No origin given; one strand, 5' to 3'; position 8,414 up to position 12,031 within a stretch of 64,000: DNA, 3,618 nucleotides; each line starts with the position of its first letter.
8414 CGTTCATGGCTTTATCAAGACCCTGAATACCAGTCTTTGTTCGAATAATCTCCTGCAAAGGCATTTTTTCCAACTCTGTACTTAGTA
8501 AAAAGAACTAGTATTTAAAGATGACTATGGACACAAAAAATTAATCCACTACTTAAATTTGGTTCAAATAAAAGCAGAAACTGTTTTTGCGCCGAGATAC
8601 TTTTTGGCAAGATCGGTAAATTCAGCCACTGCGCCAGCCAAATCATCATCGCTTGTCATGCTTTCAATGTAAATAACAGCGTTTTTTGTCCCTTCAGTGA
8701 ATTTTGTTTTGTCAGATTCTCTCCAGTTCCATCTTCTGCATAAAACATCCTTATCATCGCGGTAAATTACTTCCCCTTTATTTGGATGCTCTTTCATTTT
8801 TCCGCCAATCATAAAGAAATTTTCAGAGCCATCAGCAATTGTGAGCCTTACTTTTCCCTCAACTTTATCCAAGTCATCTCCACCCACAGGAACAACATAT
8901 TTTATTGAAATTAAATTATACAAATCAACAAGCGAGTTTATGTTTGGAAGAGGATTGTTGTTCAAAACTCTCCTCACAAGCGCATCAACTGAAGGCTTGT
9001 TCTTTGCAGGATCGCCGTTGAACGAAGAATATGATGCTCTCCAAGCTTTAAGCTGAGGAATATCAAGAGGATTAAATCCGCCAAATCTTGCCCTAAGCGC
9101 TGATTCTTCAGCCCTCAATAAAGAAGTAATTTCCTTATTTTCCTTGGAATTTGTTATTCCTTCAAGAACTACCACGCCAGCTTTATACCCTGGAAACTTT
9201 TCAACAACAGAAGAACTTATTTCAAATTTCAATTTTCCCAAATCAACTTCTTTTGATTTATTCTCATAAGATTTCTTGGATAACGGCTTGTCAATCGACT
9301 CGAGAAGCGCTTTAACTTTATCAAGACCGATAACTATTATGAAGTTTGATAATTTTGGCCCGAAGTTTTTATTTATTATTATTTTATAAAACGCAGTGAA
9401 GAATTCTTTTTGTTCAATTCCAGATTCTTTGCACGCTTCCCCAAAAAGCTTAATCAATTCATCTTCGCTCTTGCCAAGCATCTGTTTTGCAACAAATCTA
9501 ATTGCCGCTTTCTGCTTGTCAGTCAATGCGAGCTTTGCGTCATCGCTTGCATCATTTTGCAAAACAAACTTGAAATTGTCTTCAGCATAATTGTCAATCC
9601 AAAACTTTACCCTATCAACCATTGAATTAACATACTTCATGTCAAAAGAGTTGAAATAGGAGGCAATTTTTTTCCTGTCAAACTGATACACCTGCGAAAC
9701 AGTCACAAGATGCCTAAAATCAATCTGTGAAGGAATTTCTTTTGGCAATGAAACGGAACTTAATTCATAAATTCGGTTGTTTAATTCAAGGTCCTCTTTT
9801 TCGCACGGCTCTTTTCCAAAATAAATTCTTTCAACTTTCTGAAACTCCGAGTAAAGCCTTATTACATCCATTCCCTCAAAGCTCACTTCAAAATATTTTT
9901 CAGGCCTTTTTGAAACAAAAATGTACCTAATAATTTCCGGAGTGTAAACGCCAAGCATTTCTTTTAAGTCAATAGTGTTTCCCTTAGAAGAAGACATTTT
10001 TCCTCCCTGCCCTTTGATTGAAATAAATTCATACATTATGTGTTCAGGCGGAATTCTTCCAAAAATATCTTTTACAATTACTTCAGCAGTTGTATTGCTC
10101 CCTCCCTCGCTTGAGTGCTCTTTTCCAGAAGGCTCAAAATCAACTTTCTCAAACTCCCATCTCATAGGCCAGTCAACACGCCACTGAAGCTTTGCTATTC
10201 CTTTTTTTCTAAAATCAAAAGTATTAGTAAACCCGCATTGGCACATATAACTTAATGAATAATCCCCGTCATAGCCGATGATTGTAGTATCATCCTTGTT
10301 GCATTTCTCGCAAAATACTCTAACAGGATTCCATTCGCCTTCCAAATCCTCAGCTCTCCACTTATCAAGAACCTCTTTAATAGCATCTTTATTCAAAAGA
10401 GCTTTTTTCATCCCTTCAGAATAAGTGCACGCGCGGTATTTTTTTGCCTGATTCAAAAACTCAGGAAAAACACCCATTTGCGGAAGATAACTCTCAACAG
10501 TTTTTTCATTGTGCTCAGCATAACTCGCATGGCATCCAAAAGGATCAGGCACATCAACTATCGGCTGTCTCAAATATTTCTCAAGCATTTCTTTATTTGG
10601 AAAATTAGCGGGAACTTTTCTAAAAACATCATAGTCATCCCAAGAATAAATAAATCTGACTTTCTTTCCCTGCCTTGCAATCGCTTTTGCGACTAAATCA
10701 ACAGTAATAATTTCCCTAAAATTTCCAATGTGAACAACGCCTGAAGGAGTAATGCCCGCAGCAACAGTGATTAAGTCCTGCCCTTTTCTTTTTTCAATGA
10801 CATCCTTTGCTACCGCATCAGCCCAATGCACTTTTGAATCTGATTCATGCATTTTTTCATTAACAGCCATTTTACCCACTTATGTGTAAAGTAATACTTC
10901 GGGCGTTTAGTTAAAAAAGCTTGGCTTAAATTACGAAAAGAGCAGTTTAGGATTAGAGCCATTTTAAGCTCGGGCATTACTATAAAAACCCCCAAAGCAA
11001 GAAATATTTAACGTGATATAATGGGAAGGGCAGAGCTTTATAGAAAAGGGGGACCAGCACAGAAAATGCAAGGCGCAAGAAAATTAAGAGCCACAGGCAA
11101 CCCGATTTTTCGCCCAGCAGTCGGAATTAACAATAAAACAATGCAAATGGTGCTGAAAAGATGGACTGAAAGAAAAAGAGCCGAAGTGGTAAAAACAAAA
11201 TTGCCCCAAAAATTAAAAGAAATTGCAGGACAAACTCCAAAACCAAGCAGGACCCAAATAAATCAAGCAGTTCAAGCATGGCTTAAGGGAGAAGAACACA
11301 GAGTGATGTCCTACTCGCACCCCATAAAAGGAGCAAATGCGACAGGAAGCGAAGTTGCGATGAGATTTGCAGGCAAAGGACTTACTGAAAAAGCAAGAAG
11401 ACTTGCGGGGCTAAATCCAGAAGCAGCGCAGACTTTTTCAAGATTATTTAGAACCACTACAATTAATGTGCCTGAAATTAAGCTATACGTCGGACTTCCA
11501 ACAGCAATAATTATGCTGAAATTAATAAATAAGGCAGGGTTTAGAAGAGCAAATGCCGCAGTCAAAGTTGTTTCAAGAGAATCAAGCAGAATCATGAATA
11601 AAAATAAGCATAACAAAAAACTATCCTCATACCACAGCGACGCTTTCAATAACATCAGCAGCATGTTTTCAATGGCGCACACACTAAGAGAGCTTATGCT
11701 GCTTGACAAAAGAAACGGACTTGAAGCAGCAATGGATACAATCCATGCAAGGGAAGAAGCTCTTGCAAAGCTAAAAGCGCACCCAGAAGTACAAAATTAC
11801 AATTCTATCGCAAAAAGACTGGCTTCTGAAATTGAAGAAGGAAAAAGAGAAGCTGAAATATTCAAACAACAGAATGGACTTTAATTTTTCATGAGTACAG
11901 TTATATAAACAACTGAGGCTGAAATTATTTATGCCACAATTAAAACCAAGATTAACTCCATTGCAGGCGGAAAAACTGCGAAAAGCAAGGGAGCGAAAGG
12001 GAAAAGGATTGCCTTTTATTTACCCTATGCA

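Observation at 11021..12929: Tandem pair of lineage-specific basic paralogs (family A) between LysRS and tRNA-Trp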

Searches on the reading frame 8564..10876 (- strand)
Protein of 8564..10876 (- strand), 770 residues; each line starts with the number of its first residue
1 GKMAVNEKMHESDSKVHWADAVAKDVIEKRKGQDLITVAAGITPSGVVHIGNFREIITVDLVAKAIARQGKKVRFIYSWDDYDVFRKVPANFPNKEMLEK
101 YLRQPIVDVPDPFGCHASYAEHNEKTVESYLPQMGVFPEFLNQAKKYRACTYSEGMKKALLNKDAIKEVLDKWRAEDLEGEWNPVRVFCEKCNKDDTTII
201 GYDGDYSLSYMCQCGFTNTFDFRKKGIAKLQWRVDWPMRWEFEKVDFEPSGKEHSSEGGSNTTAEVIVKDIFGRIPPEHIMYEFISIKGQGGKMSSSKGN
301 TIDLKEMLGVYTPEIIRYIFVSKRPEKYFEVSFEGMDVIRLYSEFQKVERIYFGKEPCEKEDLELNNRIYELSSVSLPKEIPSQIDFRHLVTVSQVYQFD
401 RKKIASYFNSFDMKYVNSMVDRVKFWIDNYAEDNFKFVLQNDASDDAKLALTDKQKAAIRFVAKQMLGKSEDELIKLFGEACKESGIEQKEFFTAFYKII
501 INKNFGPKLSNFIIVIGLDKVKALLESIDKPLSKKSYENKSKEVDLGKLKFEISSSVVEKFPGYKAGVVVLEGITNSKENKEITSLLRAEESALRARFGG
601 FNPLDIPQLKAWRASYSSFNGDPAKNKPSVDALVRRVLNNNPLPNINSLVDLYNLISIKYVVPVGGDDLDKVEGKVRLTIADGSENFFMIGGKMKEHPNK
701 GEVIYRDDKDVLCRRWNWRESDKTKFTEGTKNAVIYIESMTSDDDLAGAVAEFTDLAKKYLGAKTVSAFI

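Call 16: search_protein_families(library=pfam, proteins=[window:8564-10876:-], max_evalue=0.001)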
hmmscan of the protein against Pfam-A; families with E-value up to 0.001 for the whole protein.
window:8564-10876:- (770 aa): 6 families
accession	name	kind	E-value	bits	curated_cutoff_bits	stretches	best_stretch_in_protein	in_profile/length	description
PF01921.24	tRNA-synt_1f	-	5.3e-124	414.2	27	1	17-375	2-359/360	tRNA synthetases class I (K)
PF03483.22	B3_4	-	1.3e-25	90.5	29.3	1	612-739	2-126/174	B3/4 domain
PF01406.26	tRNA-synt_1e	-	1.9e-09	37.7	27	0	284-330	246-290/301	tRNA synthetases class I (C) catalytic domain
PF09334.17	tRNA-synt_1g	-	3.2e-09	36.5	20.1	1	283-334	319-367/391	tRNA synthetases class I (M)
PF00133.28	tRNA-synt_1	-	1.9e-06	27.4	22.7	1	267-322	349-404/414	tRNA synthetases class I (I, L, M and V)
PF00579.31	tRNA-synt_1b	-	0.00099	18.9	21.1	0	267-307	170-213/292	tRNA synthetases class I (W and Y)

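Call 45: search_protein_families(library=ncbifam, proteins=[window:8564-10876:-], max_evalue=1e-10)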
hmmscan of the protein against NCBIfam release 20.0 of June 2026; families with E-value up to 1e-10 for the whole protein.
window:8564-10876:- (770 aa): 2 families
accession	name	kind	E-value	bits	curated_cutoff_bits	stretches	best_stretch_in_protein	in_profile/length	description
TIGR00467.1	lysS_arch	equivalog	4.7e-160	533.5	147.55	1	16-523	1-509/515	lysine--tRNA ligase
NF001968.0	PRK00750.1-2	equivalog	1.2e-61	208.8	648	1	19-527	20-521/528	lysine--tRNA ligase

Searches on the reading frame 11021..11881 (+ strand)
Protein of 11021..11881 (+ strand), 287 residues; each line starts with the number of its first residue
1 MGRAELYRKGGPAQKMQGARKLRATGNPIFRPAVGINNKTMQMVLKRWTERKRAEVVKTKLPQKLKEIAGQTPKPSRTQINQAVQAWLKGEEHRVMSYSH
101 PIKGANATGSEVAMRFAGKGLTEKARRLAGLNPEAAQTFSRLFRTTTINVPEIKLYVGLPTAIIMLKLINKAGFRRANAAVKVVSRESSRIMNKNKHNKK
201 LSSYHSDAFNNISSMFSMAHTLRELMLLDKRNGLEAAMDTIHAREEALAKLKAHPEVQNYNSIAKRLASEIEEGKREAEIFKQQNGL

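Call 5: search_protein_families(library=pfam, proteins=[window:11021-11881:+], max_evalue=1)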
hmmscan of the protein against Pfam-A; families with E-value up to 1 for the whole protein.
window:11021-11881:+ (287 aa): 1 family
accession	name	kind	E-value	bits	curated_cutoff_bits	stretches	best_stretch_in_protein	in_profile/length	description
PF12174.13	RST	-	0.0069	16.7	22.7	1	37-71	21-55/67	RCD1-SRO-TAF4 (RST) plant domain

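Call 9: find_homologous_proteins(query=window:11021-11881:+, max_evalue=0.01)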
Query window:11021-11881:+ (287 aa): 2 proteins with E <= 0.01 among 1732 candidates.
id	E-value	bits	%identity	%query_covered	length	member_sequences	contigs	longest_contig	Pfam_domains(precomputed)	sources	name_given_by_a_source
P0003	1.2e-180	617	100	100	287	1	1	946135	-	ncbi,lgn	-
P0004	5.3e-134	464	75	100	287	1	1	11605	-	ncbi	-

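Call 17: search_protein_families(library=ncbifam, proteins=[window:11021-11881:+], max_evalue=1)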
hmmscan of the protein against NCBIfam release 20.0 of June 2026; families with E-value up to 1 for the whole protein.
window:11021-11881:+ (287 aa): 1 family
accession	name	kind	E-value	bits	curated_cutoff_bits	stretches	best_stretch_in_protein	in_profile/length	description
NF045682.1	DVU0772_fam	subfamily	0.0094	16.2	45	1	33-90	39-98/100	DVU0772 family protein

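Call 18: search_protein_families(library=phrogs, proteins=[window:11021-11881:+], max_evalue=1)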
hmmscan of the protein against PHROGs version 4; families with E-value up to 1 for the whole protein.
window:11021-11881:+ (287 aa): 0 families

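Call 47: predict_structure(alignment_id=A3)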
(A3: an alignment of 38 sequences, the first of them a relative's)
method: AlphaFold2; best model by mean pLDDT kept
length: 287 residues; sequences in the alignment: 38
mean_pLDDT: 88.3   pTM: 0.79
mean pLDDT of the five models: 88.3, 85.1, 84.9, 84.0, 82.8
residues with pLDDT >= 90: 155; 70-90: 120; 50-70: 9; < 50: 3
segments of 3 or more residues with pLDDT < 50: none
pLDDT, mean of each block of 10 residues (from residue 1): 53 77 78 80 88 88 90 86 85 86 88 91 95 96 88 88 95 96 94 87 85 88 88 95 96 96 95 97 96
secondary structure, 60 per line:
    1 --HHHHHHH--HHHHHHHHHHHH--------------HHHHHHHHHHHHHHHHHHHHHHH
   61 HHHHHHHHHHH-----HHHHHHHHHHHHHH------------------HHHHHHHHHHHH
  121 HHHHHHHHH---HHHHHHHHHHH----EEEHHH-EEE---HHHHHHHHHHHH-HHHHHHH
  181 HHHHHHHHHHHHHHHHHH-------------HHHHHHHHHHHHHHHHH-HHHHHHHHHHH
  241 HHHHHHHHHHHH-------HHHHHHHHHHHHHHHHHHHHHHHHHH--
elements in order: H3-9 H12-23 H38-71 H77-90 H109-129 H133-143 E148-150 E155-157 H161-172 H174-198 H212-228 H230-252 H260-285
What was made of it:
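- On aaRS-associated tRNA-binding cofactors (Arc1p / Trbp111 / EMAPII type): The AF2 model is all-alpha with only a two-strand hairpin (call 47).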

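Call 54: fold_search(model_id=the predicted structure, library=pdb)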
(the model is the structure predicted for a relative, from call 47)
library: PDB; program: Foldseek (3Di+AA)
matches with E <= 10: 215; with E <= 0.001: 0
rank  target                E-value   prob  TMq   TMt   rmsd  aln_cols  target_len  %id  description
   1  5cwq                  9.1e-01  0.25  0.23  0.27  20.5       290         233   11  Crystal structure of de novo designed helical repeat protein DHR81 (released 2015-12-16)
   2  4dma_A                1.1e+00  0.11  0.18  0.21  23.6       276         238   14  Crystal structure of ERa LBD in complex with RU100132 (released 2012-03-07)
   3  3ibj_B                1.3e+00  0.14  0.16  0.08  16.3       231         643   10  X-ray structure of PDE2A (released 2009-10-27)
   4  8fbk                  1.6e+00  0.15  0.19  0.24  17.6       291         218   10  Improving the secretion of designed protein assemblies through negative design of cryptic transmembrane domains (released 2023-03-22)
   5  6xns_F                1.7e+00  0.13  0.22  0.20  19.4       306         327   15  C3_crown-05 (released 2020-12-23)
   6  5kbw_A                1.8e+00  0.18  0.19  0.27  10.4       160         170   12  Crystal structure of TmRibU, the riboflavin-binding S subunit from the Thermotoga maritima ECF transporter (released 2016-06-29)
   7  1ux4_A                1.8e+00  0.04  0.13  0.10  29.0       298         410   11  Crystal structures of a Formin Homology-2 domain reveal a tethered-dimer architecture (released 2004-03-11)
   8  5ogk_A                1.9e+00  0.07  0.17  0.17  17.6       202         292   13  Crystal structure of a nucleotide sugar transporter with bound nucleotide sugar. (released 2017-11-22)
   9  5cwl_A                2.2e+00  0.08  0.14  0.18  14.5       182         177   13  Crystal structure of de novo designed helical repeat protein DHR54 (released 2015-12-16)
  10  8gl3                  2.2e+00  0.08  0.14  0.20  22.4       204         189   11  De novo design of monomeric helical bundles for pH-controlled membrane lysis (released 2023-09-06)
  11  4mc0_B                2.2e+00  0.08  0.17  0.16  16.5       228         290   12  Hedycaryol apo (released 2014-01-29)
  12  8cwy_A                2.2e+00  0.08  0.17  0.13  19.3       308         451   12  Accurate computational design of genetically encoded 3D protein crystals (released 2023-11-01)
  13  5dug_B                2.2e+00  0.06  0.17  0.20  21.4       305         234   12  Crystal Structure of the ER-alpha Ligand-binding Domain in Complex with a Sulfoxide-bridged Oxabicyclic Heptene Sulfon (released 2016-05-04)
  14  5e15_A                2.4e+00  0.12  0.18  0.23  12.5       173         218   12  Crystal Structure of the ER-alpha Ligand-binding Domain in Complex with the Cyclofenil Derivative 4,4'-{[4-(2-hydroxye (released 2016-05-04)
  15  5iqp_B                2.4e+00  0.11  0.18  0.22  21.7       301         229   10  14-3-3 PROTEIN TAU ISOFORM (released 2016-03-23)
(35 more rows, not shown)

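Call 60: search_protein_families(library=padloc, proteins=[window:11021-11881:+], max_evalue=1)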
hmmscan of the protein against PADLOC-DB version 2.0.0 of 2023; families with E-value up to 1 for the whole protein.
window:11021-11881:+ (287 aa): 0 families

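Call 64: fold_search(model_id=the predicted structure, library=viral)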
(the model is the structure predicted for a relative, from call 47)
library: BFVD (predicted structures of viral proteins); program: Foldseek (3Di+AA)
matches with E <= 10: 179; with E <= 0.001: 0
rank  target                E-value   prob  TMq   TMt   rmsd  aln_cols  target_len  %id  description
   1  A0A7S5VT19            2.3e-01  0.12  0.16  0.10  24.1       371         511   12  (no name in the UniProt tables at hand)
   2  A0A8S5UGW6            4.8e-01  0.08  0.13  0.07  20.9       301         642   14  Uncharacterized protein [Myoviridae sp. ctshb19]
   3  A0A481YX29            7.6e-01  0.14  0.18  0.21  23.2       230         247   14  C2H2 type zinc finger protein [Marseillevirus LCMAC202]
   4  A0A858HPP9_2          7.6e-01  0.09  0.13  0.05  11.6       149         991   10  (no name in the UniProt tables at hand)
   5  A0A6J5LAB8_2          8.4e-01  0.30  0.24  0.11  16.4       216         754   12  ParB/Sulfiredoxin [uncultured Caudovirales phage]
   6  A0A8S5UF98            1.1e+00  0.10  0.19  0.07  23.4       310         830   10  Reticulocyte binding/rhoptry protein [Myoviridae sp. ctcyQ27]
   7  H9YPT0                1.2e+00  0.38  0.28  0.35  10.6       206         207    9  (no name in the UniProt tables at hand)
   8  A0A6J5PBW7            1.3e+00  0.10  0.15  0.18  18.0       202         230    8  Uncharacterized protein [uncultured Caudovirales phage]
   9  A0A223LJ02            1.3e+00  0.05  0.13  0.11  35.0       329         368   12  Uncharacterized protein [Erwinia phage vB_EamM_Joad]
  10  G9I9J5                1.4e+00  0.10  0.19  0.15  24.5       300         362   11  (no name in the UniProt tables at hand)
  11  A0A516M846            1.5e+00  0.06  0.15  0.08  21.4       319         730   11  (no name in the UniProt tables at hand)
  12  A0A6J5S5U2            1.5e+00  0.25  0.22  0.26  16.2       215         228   12  Uncharacterized protein [uncultured Caudovirales phage]
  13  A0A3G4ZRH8            1.7e+00  0.08  0.19  0.16  23.0       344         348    8  DUF2157 domain-containing protein [Dasosvirus sp.]
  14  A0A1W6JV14            1.7e+00  0.06  0.15  0.05  40.5       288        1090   11  Tail fiber protein [Vibrio phage pVco-5]
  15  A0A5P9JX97            1.7e+00  0.05  0.14  0.09  23.3       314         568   10  Tegument protein UL47 [Psittacid alphaherpesvirus 5]
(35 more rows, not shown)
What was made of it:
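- On Virus- or plasmid-borne protein families: BFVD fold search gave a best E of 0.23 (call 64).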

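Call 76: search_protein_families(library=pfam, proteins=[P0004], max_evalue=0.05)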
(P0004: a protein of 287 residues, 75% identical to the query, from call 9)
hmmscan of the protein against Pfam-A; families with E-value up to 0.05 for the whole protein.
P0004 (287 aa): 3 families
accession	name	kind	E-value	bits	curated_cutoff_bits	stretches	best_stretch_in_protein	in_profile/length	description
PF20850.2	EF_HD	-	0.0094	16.3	27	1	160-265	28-123/168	Oedema factor (EF), alpha-helical domain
PF10408.14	Ufd2P_core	-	0.013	14.5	20.4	1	177-277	132-233/628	Ubiquitin elongating factor core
PF24026.1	DUF7337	-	0.046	14.2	30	0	207-253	15-60/61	Family of unknown function (DUF7337)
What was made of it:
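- Closest known: KH type II domain. Same: The local secondary-structure order helix-strand-strand-helix-helix around '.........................' resembles alpha-beta-beta-alpha-alpha (calls 47, 76).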

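Call 101: search_dna_similar(query=P0003, collection=phages, mode=protein, max_evalue=0.01, max_rows=5)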
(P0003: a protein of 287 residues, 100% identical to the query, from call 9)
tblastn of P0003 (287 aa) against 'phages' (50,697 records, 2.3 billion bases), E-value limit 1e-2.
No match.

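Call 102: search_dna_similar(query=P0003, collection=plasmids, mode=protein, max_evalue=0.01, max_rows=5)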
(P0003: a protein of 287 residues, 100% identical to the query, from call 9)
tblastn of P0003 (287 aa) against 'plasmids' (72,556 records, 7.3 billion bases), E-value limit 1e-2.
No match.

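Call 105: search_solved_structures(query=A3, max_evalue=5)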
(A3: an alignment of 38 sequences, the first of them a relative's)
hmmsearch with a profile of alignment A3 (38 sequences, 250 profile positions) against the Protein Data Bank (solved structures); distinct sequences matched with E-value up to 5: 1.
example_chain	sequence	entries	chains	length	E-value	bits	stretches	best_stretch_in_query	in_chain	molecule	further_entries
8erw_A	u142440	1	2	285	6.3e-07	32.3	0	126-151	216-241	C2HR4_8r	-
